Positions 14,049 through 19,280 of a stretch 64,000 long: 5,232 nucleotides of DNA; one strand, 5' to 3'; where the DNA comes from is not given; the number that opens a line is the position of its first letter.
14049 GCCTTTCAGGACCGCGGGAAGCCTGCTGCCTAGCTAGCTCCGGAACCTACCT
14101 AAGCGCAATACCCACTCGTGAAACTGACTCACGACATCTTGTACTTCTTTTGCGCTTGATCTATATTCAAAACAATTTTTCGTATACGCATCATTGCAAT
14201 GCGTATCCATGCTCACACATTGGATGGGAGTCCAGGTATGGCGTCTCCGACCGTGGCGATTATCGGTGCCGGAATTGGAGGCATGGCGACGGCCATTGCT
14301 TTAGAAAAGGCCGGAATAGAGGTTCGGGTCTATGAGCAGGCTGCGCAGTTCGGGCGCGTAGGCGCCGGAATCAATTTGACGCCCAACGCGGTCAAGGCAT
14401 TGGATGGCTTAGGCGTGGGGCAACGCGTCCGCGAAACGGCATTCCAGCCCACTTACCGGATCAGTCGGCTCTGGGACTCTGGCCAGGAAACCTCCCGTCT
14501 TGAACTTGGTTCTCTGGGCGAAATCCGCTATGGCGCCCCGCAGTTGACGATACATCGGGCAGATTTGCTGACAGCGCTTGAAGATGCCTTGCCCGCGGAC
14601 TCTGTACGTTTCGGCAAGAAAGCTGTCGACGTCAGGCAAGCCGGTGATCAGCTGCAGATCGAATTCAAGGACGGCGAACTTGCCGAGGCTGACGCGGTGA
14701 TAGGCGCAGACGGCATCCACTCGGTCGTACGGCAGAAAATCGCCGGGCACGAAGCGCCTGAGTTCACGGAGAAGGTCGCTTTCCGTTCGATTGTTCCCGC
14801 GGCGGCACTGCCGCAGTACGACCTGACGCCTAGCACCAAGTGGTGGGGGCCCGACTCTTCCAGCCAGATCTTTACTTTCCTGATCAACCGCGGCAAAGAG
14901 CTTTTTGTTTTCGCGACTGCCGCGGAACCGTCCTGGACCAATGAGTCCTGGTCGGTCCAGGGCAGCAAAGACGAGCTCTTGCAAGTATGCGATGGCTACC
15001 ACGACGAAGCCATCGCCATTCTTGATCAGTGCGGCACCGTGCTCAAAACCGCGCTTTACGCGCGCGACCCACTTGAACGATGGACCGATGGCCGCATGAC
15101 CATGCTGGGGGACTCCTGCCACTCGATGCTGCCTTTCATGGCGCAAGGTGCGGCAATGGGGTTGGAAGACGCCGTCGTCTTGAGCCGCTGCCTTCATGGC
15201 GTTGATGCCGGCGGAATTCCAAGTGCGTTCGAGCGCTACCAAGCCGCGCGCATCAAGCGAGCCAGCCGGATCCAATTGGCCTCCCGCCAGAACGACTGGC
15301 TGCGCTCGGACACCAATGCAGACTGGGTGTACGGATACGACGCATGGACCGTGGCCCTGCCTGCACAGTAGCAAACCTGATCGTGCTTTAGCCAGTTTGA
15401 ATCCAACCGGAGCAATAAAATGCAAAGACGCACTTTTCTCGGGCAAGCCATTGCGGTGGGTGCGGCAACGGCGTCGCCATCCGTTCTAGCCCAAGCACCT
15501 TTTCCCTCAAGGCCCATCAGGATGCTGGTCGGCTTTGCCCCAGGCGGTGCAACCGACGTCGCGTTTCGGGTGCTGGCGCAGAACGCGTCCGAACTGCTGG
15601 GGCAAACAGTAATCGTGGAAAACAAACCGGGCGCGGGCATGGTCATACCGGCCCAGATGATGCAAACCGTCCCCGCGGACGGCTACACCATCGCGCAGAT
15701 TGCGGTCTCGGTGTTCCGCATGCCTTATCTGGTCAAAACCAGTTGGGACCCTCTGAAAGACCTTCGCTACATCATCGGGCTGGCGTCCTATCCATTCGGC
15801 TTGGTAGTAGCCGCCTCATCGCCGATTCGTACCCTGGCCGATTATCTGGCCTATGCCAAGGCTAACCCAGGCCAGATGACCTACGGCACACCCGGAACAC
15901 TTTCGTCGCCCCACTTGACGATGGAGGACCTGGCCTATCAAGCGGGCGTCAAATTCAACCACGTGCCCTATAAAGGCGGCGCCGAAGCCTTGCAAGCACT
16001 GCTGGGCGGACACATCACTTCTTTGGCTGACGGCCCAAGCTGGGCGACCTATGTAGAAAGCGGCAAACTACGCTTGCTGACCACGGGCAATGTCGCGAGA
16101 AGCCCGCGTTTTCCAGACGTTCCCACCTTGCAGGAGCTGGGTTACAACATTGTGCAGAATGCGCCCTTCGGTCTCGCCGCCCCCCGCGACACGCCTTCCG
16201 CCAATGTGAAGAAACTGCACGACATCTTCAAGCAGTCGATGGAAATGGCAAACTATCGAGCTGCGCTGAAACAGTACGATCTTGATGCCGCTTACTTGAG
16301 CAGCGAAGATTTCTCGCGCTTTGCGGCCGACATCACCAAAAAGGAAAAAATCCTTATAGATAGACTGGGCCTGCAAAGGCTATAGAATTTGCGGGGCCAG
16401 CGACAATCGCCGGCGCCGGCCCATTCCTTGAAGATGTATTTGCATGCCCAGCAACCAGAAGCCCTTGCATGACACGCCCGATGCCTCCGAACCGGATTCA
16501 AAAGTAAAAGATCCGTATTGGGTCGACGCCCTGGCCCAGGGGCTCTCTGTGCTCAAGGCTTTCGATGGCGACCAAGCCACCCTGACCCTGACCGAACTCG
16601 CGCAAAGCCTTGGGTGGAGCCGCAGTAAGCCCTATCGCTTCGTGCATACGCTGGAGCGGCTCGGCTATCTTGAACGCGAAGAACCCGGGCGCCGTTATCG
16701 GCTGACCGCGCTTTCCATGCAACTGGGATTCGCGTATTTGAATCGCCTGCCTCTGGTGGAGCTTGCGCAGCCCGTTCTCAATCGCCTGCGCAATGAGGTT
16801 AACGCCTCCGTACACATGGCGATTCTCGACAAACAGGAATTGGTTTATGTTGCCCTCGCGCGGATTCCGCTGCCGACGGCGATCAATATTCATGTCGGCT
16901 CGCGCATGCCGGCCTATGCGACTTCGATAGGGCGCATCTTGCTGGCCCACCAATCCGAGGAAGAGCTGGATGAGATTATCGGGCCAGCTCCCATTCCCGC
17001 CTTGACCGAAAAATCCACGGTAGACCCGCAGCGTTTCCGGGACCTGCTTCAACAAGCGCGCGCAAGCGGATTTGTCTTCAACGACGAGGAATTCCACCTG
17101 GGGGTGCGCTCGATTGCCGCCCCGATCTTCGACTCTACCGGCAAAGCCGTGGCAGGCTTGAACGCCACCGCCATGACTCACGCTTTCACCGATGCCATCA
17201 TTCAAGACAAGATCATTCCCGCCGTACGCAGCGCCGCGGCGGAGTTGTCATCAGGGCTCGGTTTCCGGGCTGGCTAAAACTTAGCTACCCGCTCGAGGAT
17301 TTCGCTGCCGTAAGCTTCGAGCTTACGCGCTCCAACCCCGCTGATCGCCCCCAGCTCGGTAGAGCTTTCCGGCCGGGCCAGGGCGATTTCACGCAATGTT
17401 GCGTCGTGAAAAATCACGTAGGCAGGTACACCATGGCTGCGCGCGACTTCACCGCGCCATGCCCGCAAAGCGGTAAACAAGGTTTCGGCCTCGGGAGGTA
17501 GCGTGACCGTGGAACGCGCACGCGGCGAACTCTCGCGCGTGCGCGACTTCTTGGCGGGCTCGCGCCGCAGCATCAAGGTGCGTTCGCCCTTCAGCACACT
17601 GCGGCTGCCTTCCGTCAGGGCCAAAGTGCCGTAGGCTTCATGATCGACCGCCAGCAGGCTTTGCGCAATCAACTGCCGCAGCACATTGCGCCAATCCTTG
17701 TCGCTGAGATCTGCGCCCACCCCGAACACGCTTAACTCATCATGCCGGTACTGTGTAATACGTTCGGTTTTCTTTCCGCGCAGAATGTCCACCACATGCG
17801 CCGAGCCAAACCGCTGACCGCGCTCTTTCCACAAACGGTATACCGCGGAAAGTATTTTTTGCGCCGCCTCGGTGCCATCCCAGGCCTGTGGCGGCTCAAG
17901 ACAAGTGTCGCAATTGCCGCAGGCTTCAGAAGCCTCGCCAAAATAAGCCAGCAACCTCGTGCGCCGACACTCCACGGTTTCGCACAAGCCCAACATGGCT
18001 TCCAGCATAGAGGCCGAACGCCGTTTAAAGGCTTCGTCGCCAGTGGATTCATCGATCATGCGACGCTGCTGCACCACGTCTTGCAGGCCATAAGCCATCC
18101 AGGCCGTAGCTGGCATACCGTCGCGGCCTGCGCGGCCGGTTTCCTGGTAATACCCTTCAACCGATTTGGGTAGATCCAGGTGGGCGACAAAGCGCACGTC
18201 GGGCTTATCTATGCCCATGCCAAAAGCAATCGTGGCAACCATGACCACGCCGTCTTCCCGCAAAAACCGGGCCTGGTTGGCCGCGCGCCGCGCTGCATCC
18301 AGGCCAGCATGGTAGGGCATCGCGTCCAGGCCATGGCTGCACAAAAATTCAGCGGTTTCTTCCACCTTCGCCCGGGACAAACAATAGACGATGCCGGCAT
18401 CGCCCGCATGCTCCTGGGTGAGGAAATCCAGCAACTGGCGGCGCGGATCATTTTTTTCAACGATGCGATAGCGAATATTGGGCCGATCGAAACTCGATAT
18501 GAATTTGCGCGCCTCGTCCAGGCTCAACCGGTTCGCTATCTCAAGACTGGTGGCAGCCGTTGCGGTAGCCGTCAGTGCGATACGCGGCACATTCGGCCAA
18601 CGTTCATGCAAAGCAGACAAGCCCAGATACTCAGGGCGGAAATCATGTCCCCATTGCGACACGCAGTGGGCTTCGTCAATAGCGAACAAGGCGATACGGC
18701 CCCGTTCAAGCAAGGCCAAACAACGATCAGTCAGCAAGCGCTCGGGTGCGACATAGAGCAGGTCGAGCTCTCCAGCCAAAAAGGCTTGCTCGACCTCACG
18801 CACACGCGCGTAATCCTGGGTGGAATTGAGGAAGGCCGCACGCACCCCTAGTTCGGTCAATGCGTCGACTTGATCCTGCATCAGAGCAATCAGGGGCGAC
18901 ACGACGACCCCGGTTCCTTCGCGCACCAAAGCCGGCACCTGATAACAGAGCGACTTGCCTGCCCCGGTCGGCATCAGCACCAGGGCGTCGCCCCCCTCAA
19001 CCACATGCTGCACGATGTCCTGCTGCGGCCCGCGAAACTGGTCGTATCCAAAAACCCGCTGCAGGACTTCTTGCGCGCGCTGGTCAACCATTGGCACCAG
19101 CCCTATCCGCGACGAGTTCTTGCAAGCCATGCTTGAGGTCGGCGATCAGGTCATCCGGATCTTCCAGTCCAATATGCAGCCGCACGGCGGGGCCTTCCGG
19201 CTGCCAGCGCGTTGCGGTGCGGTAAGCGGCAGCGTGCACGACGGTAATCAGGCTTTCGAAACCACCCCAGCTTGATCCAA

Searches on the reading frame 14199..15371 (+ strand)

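Call 73: search_protein_families(library=pfam, proteins=[window:14199-15371:+], max_evalue=0.000001)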
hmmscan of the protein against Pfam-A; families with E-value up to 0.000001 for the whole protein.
window:14199-15371:+ (390 aa): 2 families
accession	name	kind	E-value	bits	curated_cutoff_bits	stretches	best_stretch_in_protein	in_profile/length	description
PF01494.25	FAD_binding_3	-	1.1e-28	100.9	22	1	18-358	3-345/349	FAD binding domain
PF13450.12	NAD_binding_8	-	8.3e-07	29.6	21.9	0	21-52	1-32/68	NAD(P)-binding Rossmann-like domain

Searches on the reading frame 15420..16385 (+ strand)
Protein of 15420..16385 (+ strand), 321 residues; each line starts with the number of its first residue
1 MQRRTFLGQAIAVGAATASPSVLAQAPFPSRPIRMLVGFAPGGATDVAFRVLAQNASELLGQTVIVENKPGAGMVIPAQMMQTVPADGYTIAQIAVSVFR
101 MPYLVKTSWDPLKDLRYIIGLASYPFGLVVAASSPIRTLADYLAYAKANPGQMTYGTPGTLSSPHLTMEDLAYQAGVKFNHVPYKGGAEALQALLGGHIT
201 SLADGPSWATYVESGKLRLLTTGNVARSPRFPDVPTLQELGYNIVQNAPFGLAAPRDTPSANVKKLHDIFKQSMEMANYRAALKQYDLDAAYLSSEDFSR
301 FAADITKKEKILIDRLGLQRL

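Call 73: search_protein_families(library=pfam, proteins=[window:15420-16385:+], max_evalue=0.000001)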
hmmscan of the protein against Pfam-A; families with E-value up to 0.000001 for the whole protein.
window:15420-16385:+ (321 aa): 1 family
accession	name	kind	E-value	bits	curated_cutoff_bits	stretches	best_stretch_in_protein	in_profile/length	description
PF03401.19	TctC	-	5.9e-95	318.3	27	1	49-318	2-274/274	Tripartite tricarboxylate transporter family receptor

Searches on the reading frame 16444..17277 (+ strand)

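Call 73: search_protein_families(library=pfam, proteins=[window:16444-17277:+], max_evalue=0.000001)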
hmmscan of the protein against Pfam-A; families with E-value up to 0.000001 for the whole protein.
window:16444-17277:+ (277 aa): 2 families
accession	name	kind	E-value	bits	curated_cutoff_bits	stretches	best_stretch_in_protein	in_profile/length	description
PF01614.24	IclR_C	-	1.1e-38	132.9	24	1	96-269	1-173/174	Bacterial transcriptional regulator IclR C-terminal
PF09339.16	HTH_IclR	-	6.6e-14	51.9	22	1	29-79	1-51/52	IclR helix-turn-helix domain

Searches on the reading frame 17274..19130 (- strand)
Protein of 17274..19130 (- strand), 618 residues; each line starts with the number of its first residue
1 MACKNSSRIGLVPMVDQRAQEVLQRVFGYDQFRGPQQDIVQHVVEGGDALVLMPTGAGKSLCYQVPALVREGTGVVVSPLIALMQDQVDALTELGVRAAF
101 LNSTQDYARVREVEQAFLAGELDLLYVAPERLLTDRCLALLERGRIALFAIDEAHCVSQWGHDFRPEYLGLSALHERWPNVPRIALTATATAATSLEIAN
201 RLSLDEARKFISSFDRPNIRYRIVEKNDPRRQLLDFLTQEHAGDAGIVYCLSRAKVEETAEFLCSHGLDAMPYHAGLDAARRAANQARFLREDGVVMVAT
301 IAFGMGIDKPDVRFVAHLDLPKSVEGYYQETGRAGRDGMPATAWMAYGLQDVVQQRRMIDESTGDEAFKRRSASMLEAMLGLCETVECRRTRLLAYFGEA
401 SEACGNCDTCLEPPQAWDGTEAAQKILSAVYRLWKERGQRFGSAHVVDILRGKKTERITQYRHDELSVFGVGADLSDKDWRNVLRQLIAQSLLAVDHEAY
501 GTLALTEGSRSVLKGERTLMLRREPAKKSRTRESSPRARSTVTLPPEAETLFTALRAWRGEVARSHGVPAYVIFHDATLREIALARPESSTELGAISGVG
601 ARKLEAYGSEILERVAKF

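Call 74: search_protein_families(library=pfam, proteins=[window:17274-19130:-], max_evalue=0.000001)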
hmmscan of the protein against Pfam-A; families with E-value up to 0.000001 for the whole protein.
window:17274-19130:- (618 aa): 5 families
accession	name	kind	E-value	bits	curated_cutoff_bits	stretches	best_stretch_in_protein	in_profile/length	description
PF09382.16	RQC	-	1.2e-39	135.1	23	1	413-529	1-113/114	RQC domain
PF00570.28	HRDC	-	2.2e-22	79.2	23.8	1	549-613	2-66/68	HRDC domain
PF00270.35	DEAD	-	2.4e-22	79.9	26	1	36-191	4-161/167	DEAD/DEAH box helicase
PF16124.10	RecQ_Zn_bind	-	4.8e-20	72.5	25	1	350-411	2-66/66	RecQ zinc-binding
PF00271.37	Helicase_C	-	5.6e-18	65.6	23.5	1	232-338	5-110/110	Helicase conserved C-terminal domain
